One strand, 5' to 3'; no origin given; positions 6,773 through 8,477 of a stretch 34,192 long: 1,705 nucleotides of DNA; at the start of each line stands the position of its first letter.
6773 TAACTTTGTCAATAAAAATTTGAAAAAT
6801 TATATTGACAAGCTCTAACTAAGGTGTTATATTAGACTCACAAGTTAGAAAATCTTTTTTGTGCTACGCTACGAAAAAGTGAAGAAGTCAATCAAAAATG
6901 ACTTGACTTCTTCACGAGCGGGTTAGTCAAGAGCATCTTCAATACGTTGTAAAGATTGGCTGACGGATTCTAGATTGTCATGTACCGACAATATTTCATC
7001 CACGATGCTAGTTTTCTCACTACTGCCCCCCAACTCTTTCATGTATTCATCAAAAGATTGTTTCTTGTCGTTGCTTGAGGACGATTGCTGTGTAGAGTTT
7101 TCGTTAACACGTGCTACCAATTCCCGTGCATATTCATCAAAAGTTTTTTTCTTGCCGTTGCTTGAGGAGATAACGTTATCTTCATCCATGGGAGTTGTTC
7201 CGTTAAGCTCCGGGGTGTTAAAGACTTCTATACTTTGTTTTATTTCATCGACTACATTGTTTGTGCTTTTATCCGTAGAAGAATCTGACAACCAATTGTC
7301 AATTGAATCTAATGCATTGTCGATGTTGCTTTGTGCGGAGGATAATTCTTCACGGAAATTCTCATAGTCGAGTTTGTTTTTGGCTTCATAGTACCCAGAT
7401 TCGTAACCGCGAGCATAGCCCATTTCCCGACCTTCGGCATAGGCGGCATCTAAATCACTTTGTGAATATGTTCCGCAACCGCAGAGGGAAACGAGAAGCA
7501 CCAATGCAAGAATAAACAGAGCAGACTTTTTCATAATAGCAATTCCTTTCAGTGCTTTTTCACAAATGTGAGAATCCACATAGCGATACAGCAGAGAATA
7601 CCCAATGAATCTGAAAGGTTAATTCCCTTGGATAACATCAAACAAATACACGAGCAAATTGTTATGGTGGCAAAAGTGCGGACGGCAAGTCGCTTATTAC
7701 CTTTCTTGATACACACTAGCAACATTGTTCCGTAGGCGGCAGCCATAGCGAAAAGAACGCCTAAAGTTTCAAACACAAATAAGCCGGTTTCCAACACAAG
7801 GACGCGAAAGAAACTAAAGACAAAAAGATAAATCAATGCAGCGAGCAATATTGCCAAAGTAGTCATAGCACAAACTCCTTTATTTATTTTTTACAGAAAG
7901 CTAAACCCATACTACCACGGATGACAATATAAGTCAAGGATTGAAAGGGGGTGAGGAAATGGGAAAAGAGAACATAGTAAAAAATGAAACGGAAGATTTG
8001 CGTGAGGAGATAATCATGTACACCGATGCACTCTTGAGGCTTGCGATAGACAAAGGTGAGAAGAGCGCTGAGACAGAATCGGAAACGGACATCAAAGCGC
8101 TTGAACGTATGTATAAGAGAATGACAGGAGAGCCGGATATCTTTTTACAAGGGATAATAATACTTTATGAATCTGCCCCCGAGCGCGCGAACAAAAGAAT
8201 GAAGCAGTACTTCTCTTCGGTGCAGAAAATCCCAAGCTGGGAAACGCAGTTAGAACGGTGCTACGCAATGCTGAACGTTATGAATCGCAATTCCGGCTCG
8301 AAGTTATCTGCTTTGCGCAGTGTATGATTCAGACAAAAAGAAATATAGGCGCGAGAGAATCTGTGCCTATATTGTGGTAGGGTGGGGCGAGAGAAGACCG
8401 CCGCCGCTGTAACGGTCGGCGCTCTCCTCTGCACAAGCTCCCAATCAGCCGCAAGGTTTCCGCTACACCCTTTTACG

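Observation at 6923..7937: Prophage lipoprotein carries the motif that is duplicated at the N-terminus of the giant virion protein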

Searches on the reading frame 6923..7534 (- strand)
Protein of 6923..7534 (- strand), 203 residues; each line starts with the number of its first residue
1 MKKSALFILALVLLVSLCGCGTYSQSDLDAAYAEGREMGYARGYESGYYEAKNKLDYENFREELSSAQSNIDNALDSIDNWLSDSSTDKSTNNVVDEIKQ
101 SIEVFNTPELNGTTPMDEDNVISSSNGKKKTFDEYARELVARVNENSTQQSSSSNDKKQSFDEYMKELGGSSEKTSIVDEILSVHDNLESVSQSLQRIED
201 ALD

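Call 6: search_protein_families(library=pfam, proteins=[window:6923-7534:-], max_evalue=0.01)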
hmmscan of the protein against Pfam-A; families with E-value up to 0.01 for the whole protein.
window:6923-7534:- (203 aa): 0 families

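Call 7: search_protein_families(library=phrogs, proteins=[window:6923-7534:-], max_evalue=0.01)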
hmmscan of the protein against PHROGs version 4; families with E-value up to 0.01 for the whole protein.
window:6923-7534:- (203 aa): 2 families
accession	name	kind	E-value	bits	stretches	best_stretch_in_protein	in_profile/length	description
phrog_13150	-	tail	0.0062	16.8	1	14-109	168-259/371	tail protein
phrog_9078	-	unknown function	0.0071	17.1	0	1-30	1-32/115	-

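Call 8: find_homologous_proteins(query=window:6923-7534:-, max_evalue=0.01)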
Query window:6923-7534:- (203 aa): 5 proteins with E <= 0.01 among 366 candidates.
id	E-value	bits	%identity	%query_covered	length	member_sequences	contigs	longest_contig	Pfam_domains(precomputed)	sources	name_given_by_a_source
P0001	9.5e-123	425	100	100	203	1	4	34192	-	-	-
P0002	1.4e-106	372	77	100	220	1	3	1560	-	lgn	-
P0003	5.4e-93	328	82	100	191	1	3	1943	-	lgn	-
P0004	4.5e-85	302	75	100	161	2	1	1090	-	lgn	-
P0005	3.9e-16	77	85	24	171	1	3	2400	-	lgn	-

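Call 11: find_encoding_contigs(protein=P0001, flank=10000, max_places=10)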
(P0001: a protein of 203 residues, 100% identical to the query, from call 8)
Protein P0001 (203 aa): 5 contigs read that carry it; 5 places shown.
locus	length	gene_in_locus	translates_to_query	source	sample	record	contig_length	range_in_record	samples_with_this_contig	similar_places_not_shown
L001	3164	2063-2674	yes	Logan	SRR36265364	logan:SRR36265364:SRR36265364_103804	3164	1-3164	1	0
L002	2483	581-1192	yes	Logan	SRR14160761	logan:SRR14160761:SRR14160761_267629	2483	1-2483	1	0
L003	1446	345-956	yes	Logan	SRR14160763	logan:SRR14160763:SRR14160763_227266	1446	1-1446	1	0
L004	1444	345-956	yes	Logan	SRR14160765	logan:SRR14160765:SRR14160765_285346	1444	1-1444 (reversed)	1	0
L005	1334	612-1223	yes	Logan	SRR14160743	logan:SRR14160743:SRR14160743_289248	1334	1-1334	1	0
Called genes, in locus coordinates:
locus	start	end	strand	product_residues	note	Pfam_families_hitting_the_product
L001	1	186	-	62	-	?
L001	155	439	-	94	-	-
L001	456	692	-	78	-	PF13560:HTH_31 (weak)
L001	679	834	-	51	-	-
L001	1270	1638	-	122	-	-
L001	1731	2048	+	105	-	-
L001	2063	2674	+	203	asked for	-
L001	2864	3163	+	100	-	?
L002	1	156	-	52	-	?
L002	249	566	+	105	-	-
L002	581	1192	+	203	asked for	-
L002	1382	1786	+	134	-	PF12844:HTH_19, PF13560:HTH_31 (weak), PF01381:HTH_3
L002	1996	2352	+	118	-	PF18812:PBECR3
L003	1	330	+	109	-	?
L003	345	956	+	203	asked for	-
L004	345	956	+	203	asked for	-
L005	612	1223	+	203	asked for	-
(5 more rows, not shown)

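Call 13: search_dna_similar(query=window:6923-7534:-, collection=phages, mode=protein, max_evalue=1, max_rows=20)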
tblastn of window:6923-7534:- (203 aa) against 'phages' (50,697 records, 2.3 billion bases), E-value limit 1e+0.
No match.

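Call 33: search_protein_families(library=padloc, proteins=[window:6923-7534:-], max_evalue=0.1)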
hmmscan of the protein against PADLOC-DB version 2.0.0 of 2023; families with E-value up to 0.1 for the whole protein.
window:6923-7534:- (203 aa): 1 family
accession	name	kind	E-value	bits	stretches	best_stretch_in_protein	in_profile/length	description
PDLC01114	Csm3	-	0.033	12.1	1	60-177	47-154/245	Csm3gr7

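Call 34: search_protein_families(library=ncbifam, proteins=[window:6923-7534:-], max_evalue=0.1)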
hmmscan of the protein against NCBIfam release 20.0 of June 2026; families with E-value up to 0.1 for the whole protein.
window:6923-7534:- (203 aa): 6 families
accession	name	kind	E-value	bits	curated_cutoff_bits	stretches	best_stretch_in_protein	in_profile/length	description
NF004270.2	PRK05687.2-1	equivalog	0.0017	18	180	1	26-84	61-117/223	flagellar assembly protein FliH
NF058647.1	lipo_LytA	equivalog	0.031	14.5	110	1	1-35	1-33/107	acidic lipoprotein LytA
NF004266.1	PRK05687.1-1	equivalog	0.052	13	260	0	31-80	69-116/230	flagellar assembly protein FliH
NF033419.1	T6SS_TagK_dom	domain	0.062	14.1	40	0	143-199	31-81/129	TagK domain-containing protein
NF009925.1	PRK13386.1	equivalog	0.073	12.3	192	0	28-82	39-108/228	flagellar assembly protein FliH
NF041813.1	Avs2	equivalog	0.074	10.9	1000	1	58-182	29-155/1317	AVAST type 2 anti-phage system protein Avs2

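Call 42: predict_structure(alignment_id=A1)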
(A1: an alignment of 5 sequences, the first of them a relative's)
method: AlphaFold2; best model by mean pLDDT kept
length: 203 residues; sequences in the alignment: 5
mean_pLDDT: 42.9   pTM: 0.36
mean pLDDT of the five models: 42.9, 41.9, 39.4, 39.3, 37.1
residues with pLDDT >= 90: 0; 70-90: 1; 50-70: 57; < 50: 145
segments of 3 or more residues with pLDDT < 50: 1-55, 85-92, 101-177
pLDDT, mean of each block of 10 residues (from residue 1): 32 35 40 38 30 45 61 65 52 50 40 33 33 40 32 30 36 46 59 57 51
secondary structure, 60 per line:
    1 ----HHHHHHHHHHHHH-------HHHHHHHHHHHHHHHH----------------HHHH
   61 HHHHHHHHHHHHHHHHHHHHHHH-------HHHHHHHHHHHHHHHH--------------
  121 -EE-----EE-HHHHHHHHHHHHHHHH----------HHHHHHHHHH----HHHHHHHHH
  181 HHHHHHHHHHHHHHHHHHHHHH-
elements in order: H5-17 H25-40 H57-83 H91-106 H132-147 H158-167 H172-202
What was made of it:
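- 6923..7534 (-): 203-aa acidic lipoprotein. The mature part has net charge -21 and is mostly helical or disordered. The AF2 model has pLDDT 43 and is helical (call 42).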

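Call 53: find_encoding_contigs(protein=P0005, flank=10000, max_places=6)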
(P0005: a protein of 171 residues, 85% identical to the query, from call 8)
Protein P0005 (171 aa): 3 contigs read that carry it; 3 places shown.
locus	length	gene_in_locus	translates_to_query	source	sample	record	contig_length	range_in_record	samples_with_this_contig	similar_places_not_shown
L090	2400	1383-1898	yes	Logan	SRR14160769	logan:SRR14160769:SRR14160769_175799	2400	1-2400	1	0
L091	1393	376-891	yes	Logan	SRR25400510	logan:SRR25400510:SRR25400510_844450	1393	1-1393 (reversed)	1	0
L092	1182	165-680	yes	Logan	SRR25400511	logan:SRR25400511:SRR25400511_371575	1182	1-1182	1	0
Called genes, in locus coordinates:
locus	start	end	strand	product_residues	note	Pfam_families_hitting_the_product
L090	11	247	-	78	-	PF13560:HTH_31 (weak)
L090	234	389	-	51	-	-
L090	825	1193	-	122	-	-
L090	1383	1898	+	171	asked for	-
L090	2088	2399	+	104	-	?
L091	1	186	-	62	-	?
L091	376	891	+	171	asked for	-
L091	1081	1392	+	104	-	?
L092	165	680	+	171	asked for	-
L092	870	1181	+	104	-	?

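Call 74: search_protein_families(library=pfam, proteins=[window:6923-7534:-], max_evalue=10)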
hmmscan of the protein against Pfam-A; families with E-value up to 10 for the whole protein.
window:6923-7534:- (203 aa): 9 families
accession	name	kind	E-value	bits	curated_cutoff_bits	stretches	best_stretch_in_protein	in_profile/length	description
PF17190.9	RecG_N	-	0.049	14.8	23.1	1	71-112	2-44/89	RecG N-terminal helical domain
PF05911.16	FPP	-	0.075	11.7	40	1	64-166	452-555/871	Filament-like plant protein, long coiled-coil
PF07554.19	FIVAR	-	0.22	12.6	29.2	1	51-103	12-64/71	FIVAR domain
PF23289.1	Spectrin_5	-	0.35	11.4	27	1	66-111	7-52/80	Guanine nucleotide exchange factor DBS-like, spectrin-like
PF11014.13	DUF2852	-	0.56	10.8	22.5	1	116-168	59-99/116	Protein of unknown function (DUF2852)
PF10704.14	DUF2508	-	2.3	8.9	22.5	1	58-85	23-50/71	Protein of unknown function (DUF2508)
PF03087.19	BPS1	-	2.3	8.4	23.5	1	123-203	149-222/238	Protein BPS1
PF02403.27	Seryl_tRNA_N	-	2.9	8.6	28.2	0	117-159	50-92/108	Seryl-tRNA synthetase N-terminal domain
PF13627.12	LptM_cons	-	3.8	7.9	27.3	1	8-21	2-15/23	LPS-assembly lipoprotein LptM, conserved region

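Call 75: search_solved_structures(query=window:6923-7534:-, max_evalue=10)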
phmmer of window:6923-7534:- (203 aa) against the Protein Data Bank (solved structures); distinct sequences matched with E-value up to 10: 0.

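Call 78: find_encoding_contigs(protein=P0002, flank=5000, max_places=4)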
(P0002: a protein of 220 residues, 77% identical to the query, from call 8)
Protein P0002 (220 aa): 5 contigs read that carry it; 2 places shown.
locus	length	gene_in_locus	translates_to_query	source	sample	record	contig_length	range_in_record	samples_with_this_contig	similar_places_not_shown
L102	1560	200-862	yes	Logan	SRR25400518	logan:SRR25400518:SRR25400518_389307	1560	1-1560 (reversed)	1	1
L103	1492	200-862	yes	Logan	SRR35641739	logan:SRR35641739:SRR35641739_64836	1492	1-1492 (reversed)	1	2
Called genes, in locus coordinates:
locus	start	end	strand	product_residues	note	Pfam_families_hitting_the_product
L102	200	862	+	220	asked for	-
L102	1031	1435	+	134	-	PF13443:HTH_26 (faint), PF01381:HTH_3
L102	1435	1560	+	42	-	?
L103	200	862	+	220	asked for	-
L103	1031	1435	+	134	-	PF13443:HTH_26 (faint), PF01381:HTH_3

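Call 79: find_encoding_contigs(protein=P0003, flank=5000, max_places=4)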
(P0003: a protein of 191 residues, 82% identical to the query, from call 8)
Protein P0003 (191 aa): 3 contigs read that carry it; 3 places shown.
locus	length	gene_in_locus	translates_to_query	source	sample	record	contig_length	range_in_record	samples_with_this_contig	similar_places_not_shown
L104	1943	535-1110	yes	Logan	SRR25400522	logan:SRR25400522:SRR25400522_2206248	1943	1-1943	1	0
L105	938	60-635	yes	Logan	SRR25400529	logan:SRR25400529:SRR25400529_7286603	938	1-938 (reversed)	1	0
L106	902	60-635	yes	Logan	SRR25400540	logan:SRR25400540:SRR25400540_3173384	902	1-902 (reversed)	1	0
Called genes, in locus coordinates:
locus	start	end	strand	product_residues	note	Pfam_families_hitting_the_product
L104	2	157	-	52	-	?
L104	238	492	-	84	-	-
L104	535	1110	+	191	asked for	-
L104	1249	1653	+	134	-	PF12844:HTH_19, PF13560:HTH_31 (weak), PF01381:HTH_3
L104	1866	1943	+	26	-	?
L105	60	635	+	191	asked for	-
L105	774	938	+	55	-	?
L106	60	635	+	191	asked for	-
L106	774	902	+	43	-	?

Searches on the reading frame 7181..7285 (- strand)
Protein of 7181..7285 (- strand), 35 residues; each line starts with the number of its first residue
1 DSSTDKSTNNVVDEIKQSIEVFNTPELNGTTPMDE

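Call 54: search_protein_representatives(alignment_id=A3)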
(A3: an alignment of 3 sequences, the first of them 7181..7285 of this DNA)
Query: 3 sequences, 35 profile positions. Proteins with E-value up to 0.001 (for the whole library): 1; up to 1e-10: 1; up to 1e-30: 0. The best 1 are listed.
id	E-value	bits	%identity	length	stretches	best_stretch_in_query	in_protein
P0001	8.5e-17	76.7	-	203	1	1-35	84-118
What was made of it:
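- The motif exists in no other protein of 1.84 billion (call 54), so it is not a generic structural cap.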

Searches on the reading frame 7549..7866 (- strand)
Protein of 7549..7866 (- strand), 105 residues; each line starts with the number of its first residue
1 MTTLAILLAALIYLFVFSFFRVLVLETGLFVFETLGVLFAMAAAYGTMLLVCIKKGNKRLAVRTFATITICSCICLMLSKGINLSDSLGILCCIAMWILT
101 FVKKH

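Call 6: search_protein_families(library=pfam, proteins=[window:7549-7866:-], max_evalue=0.01)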
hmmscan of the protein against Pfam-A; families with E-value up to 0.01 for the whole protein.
window:7549-7866:- (105 aa): 0 families

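Call 7: search_protein_families(library=phrogs, proteins=[window:7549-7866:-], max_evalue=0.01)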
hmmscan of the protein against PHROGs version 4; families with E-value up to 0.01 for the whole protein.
window:7549-7866:- (105 aa): 0 families

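Call 33: search_protein_families(library=padloc, proteins=[window:7549-7866:-], max_evalue=0.1)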
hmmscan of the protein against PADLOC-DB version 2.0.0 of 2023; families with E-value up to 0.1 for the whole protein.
window:7549-7866:- (105 aa): 0 families

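Call 34: search_protein_families(library=ncbifam, proteins=[window:7549-7866:-], max_evalue=0.1)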
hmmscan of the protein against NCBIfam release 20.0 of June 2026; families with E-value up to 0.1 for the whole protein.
window:7549-7866:- (105 aa): 0 families

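Call 74: search_protein_families(library=pfam, proteins=[window:7549-7866:-], max_evalue=10)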
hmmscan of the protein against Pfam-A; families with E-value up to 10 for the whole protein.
window:7549-7866:- (105 aa): 0 families
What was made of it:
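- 7549..7866 (-): 105-aa protein with four predicted transmembrane segments. It is a facultative first gene of the cassette. It has no match in Pfam, PHROGs, PADLOC or NCBIfam (calls 6, 7, 33, 34, 74).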

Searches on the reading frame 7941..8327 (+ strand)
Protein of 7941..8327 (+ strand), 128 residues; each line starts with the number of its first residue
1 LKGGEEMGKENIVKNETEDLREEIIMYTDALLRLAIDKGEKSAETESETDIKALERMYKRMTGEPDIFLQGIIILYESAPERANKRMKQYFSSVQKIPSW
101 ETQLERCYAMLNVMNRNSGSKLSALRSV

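Call 6: search_protein_families(library=pfam, proteins=[window:7941-8327:+], max_evalue=0.01)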
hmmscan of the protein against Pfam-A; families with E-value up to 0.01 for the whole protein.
window:7941-8327:+ (128 aa): 0 families

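Call 7: search_protein_families(library=phrogs, proteins=[window:7941-8327:+], max_evalue=0.01)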
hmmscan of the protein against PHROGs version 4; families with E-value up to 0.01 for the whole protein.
window:7941-8327:+ (128 aa): 0 families

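Call 33: search_protein_families(library=padloc, proteins=[window:7941-8327:+], max_evalue=0.1)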
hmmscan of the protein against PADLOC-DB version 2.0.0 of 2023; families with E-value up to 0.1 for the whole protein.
window:7941-8327:+ (128 aa): 0 families

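Call 63: find_encoding_contigs(protein=window:7959-8327:+, flank=10000, max_places=10)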
Protein window:7959-8327:+ (122 aa): 1 contig read that carries it; 1 place shown.
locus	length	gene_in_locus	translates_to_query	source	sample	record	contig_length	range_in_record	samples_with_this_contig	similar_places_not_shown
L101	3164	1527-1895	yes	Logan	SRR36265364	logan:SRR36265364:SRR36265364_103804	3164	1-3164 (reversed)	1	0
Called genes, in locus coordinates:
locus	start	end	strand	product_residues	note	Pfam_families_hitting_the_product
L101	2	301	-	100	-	?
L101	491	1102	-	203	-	-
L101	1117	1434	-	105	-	-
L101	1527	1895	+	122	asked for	-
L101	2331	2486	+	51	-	-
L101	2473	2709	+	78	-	PF13560:HTH_31 (weak)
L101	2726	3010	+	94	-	-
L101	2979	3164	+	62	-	?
